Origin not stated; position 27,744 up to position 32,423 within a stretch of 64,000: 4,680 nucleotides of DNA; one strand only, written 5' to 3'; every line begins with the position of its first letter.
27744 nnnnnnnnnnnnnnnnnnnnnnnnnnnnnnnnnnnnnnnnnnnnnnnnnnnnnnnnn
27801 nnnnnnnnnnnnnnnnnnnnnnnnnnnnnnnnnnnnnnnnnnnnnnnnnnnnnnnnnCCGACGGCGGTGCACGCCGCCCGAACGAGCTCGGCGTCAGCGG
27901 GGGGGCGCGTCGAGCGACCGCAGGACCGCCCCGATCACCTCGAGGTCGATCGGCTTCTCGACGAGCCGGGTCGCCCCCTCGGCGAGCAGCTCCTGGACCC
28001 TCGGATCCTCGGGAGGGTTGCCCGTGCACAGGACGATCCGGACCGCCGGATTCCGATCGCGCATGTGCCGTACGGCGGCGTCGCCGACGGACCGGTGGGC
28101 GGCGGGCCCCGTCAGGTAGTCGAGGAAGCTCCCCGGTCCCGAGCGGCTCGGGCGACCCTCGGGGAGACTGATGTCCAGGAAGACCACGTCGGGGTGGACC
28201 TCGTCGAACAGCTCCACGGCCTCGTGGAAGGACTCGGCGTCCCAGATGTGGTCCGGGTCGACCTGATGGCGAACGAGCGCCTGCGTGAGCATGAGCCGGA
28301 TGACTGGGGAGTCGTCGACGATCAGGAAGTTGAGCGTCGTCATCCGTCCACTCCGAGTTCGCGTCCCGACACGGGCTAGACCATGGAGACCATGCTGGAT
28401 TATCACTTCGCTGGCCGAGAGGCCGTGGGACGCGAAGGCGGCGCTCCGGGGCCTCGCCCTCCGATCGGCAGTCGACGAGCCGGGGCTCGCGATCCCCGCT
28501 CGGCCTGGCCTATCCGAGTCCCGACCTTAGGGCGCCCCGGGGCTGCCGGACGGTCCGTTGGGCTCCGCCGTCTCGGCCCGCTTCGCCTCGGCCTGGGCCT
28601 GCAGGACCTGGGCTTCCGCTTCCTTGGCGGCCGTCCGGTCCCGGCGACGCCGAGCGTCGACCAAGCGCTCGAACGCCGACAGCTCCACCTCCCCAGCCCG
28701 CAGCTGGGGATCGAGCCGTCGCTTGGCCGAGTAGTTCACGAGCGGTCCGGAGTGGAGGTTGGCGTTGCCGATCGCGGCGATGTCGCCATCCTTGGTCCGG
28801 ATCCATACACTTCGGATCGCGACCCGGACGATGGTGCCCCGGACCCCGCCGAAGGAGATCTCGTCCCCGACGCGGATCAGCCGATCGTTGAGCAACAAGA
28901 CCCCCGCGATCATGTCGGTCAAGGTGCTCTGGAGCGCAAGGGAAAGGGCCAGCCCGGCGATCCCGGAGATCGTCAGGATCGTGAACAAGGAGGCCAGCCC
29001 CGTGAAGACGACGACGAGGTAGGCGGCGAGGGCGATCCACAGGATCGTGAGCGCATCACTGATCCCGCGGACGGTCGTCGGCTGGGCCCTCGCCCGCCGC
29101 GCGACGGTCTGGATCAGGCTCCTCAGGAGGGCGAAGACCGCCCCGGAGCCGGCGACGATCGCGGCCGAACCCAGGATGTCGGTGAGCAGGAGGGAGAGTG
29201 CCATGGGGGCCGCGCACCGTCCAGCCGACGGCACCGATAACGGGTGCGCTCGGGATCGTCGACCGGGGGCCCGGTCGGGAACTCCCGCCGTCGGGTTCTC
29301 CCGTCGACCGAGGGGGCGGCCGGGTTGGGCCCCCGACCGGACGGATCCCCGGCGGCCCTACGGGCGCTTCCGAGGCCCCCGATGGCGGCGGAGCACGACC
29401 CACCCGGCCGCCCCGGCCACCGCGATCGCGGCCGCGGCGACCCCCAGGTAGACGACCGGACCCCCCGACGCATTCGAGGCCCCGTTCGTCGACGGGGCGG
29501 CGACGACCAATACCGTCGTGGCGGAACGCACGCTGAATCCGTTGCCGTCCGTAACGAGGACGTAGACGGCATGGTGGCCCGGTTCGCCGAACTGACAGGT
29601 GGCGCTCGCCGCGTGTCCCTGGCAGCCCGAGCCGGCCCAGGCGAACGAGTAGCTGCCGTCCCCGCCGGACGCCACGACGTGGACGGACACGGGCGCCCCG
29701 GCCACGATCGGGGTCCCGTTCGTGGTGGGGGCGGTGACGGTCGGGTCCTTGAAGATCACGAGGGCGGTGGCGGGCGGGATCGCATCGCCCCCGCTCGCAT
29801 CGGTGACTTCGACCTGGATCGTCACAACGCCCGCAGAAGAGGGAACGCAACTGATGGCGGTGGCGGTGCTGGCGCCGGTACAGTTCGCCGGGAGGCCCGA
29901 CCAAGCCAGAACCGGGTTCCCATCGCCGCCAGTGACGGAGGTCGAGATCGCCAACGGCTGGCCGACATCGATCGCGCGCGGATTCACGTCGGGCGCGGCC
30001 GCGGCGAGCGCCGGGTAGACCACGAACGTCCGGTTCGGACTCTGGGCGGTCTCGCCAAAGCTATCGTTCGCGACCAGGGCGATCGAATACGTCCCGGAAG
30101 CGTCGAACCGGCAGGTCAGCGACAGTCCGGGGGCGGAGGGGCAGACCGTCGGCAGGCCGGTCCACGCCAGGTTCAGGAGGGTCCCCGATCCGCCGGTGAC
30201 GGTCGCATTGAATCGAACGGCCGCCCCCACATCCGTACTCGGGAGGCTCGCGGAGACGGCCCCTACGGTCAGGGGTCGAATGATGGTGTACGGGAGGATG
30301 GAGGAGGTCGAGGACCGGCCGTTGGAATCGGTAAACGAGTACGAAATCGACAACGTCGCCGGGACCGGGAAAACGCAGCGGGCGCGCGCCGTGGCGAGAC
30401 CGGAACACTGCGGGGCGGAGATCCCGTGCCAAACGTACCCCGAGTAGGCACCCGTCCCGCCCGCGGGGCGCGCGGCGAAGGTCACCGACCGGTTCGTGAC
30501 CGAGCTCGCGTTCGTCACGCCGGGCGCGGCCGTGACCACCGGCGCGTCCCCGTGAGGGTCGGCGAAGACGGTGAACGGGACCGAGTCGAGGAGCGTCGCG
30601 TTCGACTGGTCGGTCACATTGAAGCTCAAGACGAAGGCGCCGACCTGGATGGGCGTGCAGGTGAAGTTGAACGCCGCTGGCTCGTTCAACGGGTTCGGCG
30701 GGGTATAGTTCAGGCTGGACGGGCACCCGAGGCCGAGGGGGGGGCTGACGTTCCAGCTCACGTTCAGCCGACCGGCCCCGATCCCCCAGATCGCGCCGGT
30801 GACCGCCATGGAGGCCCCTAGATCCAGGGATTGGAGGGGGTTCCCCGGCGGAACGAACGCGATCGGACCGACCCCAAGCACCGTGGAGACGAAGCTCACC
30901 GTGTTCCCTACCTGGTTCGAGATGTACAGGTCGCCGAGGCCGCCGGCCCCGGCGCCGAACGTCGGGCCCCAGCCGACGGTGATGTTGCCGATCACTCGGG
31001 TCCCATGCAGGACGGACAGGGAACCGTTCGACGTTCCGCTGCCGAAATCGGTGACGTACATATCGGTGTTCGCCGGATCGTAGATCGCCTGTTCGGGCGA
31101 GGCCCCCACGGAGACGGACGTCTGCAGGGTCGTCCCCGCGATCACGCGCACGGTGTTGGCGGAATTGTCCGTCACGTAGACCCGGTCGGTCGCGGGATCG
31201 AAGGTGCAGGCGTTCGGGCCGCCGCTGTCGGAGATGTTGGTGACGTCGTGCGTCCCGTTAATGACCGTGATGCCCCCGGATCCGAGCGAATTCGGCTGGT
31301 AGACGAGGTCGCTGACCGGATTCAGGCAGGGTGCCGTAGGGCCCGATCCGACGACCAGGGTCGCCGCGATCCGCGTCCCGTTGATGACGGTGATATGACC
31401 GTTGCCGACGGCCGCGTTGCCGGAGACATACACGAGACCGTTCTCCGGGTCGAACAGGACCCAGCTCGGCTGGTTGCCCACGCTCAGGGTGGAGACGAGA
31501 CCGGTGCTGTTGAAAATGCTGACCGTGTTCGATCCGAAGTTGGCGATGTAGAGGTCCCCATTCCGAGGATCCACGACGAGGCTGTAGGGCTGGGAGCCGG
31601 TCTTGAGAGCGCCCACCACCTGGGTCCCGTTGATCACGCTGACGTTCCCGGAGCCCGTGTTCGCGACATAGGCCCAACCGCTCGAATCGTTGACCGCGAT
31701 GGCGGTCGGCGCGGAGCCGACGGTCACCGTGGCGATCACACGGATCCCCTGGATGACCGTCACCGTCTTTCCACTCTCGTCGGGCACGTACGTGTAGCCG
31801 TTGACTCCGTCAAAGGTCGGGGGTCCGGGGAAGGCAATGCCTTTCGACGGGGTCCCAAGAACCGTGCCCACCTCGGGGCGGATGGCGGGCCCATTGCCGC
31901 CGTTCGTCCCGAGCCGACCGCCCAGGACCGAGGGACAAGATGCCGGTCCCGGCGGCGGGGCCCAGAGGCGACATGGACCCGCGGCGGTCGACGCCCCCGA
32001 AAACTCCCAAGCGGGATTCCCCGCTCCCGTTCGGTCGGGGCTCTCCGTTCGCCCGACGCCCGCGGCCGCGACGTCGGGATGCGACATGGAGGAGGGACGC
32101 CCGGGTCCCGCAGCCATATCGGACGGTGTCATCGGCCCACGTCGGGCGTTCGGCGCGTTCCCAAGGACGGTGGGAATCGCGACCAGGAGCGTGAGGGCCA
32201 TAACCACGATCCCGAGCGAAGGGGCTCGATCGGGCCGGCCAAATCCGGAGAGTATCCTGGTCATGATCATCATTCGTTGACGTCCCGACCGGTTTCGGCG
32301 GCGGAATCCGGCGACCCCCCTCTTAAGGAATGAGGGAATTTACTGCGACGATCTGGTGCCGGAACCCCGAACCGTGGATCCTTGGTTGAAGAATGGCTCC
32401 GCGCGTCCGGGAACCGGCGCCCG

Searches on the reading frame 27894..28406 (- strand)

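Call 47: search_protein_families(library=pfam, proteins=[window:27894-28406:-], max_evalue=0.001)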
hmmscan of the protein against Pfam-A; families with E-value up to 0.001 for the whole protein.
window:27894-28406:- (170 aa): 1 family
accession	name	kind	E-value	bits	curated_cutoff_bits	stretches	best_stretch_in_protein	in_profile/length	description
PF00072.30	Response_reg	-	3.4e-14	53.4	30.2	1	28-83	2-54/111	Response regulator receiver domain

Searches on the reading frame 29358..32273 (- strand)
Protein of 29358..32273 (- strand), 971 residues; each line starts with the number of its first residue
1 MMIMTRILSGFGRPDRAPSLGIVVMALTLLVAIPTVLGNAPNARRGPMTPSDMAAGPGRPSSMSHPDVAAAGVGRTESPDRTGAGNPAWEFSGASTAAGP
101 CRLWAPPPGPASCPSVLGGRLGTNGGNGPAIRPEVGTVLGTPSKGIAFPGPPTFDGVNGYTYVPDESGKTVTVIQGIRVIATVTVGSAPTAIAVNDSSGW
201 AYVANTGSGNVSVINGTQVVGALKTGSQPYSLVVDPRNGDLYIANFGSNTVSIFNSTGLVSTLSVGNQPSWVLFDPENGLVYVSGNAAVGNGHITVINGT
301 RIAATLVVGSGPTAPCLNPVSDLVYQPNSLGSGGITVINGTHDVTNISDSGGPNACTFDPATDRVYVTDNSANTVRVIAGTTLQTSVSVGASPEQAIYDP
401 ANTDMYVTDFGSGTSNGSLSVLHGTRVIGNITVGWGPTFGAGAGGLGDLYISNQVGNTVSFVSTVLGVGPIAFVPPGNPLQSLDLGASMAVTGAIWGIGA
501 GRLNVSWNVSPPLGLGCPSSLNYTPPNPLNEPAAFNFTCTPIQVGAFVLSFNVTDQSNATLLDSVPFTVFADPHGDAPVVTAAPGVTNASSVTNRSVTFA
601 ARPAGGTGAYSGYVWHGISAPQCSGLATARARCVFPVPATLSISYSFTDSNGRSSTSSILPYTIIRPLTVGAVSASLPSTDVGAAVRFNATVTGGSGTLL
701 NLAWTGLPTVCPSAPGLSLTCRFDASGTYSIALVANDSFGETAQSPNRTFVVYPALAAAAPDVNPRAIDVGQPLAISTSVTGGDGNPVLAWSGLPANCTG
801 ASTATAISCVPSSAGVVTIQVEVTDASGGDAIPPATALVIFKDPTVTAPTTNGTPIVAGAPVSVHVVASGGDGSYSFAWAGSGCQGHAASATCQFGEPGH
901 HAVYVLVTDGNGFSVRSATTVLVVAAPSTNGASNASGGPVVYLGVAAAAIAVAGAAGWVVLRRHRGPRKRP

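Call 69: search_protein_families(library=pfam, proteins=[window:29358-32273:-], max_evalue=0.0001)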
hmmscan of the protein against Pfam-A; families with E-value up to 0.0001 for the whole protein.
window:29358-32273:- (971 aa): 3 families
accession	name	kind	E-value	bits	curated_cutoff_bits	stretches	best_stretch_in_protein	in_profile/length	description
PF00801.26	PKD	-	1.4e-07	31.8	23.5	0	851-918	6-76/80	PKD domain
PF01436.27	NHL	-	5.3e-06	26.6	20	0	228-254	3-28/28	NHL repeat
PF18911.6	PKD_4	-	6e-05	23.5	27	0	683-745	17-78/85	PKD domain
